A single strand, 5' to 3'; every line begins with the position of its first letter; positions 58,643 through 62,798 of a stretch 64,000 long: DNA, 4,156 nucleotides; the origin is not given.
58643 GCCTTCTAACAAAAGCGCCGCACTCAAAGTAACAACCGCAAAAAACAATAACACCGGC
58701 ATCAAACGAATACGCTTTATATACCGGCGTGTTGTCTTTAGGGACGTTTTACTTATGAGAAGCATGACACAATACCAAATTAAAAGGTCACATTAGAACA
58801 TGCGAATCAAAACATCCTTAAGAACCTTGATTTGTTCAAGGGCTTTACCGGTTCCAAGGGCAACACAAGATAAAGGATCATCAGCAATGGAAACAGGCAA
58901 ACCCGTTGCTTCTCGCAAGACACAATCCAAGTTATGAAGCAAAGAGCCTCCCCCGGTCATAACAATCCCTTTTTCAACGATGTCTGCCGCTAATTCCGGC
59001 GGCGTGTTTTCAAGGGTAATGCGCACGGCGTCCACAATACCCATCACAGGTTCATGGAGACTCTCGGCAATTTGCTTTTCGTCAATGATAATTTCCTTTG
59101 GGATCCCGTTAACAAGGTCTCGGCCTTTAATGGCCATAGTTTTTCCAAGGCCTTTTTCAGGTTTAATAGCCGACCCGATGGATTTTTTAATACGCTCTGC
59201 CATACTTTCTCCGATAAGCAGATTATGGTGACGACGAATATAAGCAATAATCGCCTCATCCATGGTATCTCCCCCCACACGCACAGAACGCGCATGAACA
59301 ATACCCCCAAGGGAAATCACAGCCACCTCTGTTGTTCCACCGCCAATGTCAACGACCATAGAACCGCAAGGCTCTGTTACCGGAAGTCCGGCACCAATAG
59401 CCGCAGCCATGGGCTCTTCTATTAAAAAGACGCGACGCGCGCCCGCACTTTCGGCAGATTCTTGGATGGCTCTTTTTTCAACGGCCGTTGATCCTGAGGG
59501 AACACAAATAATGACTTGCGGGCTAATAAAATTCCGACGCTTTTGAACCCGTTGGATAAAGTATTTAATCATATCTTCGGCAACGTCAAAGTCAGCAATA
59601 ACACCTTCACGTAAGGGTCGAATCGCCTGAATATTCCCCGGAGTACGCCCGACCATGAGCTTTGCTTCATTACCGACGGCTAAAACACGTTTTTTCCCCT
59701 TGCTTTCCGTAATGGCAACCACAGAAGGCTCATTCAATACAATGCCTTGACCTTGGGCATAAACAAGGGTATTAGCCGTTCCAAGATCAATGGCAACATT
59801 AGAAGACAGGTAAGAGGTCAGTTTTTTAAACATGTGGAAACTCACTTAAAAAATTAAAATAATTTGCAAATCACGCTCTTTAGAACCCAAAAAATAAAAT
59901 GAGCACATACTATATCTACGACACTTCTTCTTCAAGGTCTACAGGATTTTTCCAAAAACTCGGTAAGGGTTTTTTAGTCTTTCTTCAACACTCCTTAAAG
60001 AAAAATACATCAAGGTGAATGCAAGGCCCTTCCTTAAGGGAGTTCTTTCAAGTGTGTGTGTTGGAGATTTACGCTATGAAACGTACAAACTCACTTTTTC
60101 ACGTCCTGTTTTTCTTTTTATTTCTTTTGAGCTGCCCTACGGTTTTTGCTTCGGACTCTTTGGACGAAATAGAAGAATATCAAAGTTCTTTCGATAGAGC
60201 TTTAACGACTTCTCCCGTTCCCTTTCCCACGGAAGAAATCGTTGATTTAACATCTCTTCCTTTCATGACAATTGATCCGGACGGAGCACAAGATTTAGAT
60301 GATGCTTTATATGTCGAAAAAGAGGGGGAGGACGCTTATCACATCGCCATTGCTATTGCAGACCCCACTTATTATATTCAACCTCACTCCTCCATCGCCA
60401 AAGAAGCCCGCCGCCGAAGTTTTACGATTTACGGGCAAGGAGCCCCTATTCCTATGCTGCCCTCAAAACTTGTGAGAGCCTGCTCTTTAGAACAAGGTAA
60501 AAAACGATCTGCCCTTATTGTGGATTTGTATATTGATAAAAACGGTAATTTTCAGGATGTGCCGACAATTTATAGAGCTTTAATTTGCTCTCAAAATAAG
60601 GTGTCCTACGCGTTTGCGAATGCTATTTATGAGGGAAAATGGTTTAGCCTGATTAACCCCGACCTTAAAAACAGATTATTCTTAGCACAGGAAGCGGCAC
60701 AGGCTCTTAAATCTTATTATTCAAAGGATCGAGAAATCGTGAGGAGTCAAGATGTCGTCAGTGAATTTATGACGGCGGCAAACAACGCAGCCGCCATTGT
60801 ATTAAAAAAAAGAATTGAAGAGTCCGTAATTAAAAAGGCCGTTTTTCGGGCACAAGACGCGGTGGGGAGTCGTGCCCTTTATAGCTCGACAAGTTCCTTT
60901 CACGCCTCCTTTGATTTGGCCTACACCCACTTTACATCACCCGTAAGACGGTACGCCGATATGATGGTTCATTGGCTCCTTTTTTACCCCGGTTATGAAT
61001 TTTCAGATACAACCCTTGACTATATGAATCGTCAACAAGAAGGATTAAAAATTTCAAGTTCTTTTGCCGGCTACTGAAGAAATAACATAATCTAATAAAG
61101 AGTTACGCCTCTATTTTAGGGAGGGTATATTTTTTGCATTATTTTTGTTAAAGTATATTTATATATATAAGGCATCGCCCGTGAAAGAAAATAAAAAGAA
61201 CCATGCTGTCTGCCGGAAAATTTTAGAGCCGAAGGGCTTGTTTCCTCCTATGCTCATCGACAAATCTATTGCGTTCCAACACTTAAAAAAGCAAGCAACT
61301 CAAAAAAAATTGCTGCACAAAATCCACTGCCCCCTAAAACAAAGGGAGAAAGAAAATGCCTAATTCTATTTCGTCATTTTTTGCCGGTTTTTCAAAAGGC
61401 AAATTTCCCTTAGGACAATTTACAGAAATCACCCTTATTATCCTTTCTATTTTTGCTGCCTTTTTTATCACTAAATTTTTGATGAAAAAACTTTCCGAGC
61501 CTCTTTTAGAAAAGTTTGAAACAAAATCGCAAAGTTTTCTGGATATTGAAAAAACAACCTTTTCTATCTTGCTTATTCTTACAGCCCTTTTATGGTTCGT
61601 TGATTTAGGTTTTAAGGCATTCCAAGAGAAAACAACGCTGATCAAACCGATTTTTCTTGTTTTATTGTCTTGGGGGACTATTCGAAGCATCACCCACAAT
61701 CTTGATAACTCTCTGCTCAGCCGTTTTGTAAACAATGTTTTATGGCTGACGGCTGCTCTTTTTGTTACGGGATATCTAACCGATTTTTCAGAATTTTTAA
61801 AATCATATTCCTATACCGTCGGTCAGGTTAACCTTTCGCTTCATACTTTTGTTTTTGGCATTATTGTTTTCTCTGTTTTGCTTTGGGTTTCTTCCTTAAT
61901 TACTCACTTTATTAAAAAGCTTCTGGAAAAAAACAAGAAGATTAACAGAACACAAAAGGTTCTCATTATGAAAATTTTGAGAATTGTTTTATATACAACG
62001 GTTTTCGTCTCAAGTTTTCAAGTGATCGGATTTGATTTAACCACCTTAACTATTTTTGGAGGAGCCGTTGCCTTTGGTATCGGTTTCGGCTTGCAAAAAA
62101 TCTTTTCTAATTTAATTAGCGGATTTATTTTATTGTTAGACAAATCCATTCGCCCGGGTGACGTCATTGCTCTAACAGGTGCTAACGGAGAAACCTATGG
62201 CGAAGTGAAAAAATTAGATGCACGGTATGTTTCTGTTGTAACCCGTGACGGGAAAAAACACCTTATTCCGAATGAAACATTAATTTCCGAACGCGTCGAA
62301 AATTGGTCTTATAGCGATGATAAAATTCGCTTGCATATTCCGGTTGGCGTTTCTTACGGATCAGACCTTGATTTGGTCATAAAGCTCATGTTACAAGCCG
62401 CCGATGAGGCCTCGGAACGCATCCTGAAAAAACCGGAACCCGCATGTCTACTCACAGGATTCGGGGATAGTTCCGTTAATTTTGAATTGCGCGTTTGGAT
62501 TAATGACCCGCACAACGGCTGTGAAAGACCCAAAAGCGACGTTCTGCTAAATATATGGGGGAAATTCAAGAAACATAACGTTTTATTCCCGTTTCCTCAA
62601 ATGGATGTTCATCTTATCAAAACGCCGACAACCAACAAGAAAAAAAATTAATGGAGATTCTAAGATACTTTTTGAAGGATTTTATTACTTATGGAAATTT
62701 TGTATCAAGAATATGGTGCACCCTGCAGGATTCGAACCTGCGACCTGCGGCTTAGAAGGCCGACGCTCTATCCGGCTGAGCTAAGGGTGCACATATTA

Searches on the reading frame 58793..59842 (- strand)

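Call 15: search_protein_families(library=pfam, proteins=[window:58793-59842:-], max_evalue=0.01)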
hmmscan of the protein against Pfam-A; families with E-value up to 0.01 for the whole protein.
window:58793-59842:- (349 aa): 6 families
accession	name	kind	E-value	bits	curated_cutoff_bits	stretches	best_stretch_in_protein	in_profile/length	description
PF06723.19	MreB_Mbl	-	7e-149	495.5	27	1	14-341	2-325/327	MreB/Mbl protein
PF00022.25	Actin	-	1.2e-15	57.4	27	1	15-206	6-191/410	Actin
PF14450.12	FtsA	-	7e-13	49.5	31.8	1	162-321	1-111/127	Cell division protein FtsA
PF00012.26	HSP70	-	1.6e-10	40.3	20.6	1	109-205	135-237/599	Hsp70 protein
PF11104.14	PilM_2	-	1.3e-07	31.4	27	0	162-200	183-221/340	Type IV pilus assembly protein PilM;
PF06277.17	EutA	-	0.0007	19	27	1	162-215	146-203/475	Ethanolamine utilisation protein EutA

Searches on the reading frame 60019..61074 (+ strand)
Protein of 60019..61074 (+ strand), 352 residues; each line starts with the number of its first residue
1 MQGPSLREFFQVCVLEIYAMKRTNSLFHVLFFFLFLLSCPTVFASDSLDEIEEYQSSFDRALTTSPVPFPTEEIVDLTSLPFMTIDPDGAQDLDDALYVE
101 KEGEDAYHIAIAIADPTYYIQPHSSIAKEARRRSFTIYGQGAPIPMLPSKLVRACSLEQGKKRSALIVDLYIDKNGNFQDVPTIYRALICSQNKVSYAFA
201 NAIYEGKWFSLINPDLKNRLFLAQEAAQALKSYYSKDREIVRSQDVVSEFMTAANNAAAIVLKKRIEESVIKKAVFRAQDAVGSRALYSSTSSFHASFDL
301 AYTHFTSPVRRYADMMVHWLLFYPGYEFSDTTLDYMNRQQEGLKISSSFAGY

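Call 15: search_protein_families(library=pfam, proteins=[window:60019-61074:+], max_evalue=0.01)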
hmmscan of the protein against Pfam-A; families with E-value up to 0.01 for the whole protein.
window:60019-61074:+ (352 aa): 1 family
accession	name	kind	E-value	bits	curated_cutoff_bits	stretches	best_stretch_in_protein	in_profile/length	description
PF00773.25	RNB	-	2.2e-55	188.7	29.3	2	75-266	2-219/326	RNB domain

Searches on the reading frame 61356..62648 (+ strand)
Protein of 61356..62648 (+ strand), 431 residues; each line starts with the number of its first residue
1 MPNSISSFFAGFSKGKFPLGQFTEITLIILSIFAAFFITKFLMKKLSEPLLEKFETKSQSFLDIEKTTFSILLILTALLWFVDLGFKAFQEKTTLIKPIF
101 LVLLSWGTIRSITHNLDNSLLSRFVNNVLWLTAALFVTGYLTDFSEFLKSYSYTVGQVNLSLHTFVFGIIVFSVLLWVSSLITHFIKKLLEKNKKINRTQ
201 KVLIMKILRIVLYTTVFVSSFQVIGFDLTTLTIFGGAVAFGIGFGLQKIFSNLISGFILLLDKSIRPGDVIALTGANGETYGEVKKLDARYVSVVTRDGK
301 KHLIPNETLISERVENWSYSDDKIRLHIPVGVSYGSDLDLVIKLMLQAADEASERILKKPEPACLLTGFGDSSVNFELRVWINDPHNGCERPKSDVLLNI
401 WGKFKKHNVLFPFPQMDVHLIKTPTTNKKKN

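Call 15: search_protein_families(library=pfam, proteins=[window:61356-62648:+], max_evalue=0.01)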
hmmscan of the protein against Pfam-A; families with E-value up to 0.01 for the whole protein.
window:61356-62648:+ (431 aa): 3 families
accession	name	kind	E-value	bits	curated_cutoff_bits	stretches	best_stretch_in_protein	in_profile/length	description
PF00924.24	MS_channel_2nd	-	2.7e-16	59.9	20.2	1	249-318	2-67/68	Mechanosensitive ion channel, beta-domain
PF21082.3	MS_channel_3rd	-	1.7e-13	51.2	21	1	328-409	3-86/88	Mechanosensitive ion channel MscS, C-terminal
PF21088.3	MS_channel_1st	-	1e-05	25.9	23.1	1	206-247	1-42/42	Mechanosensitive ion channel, transmembrane helices 2/3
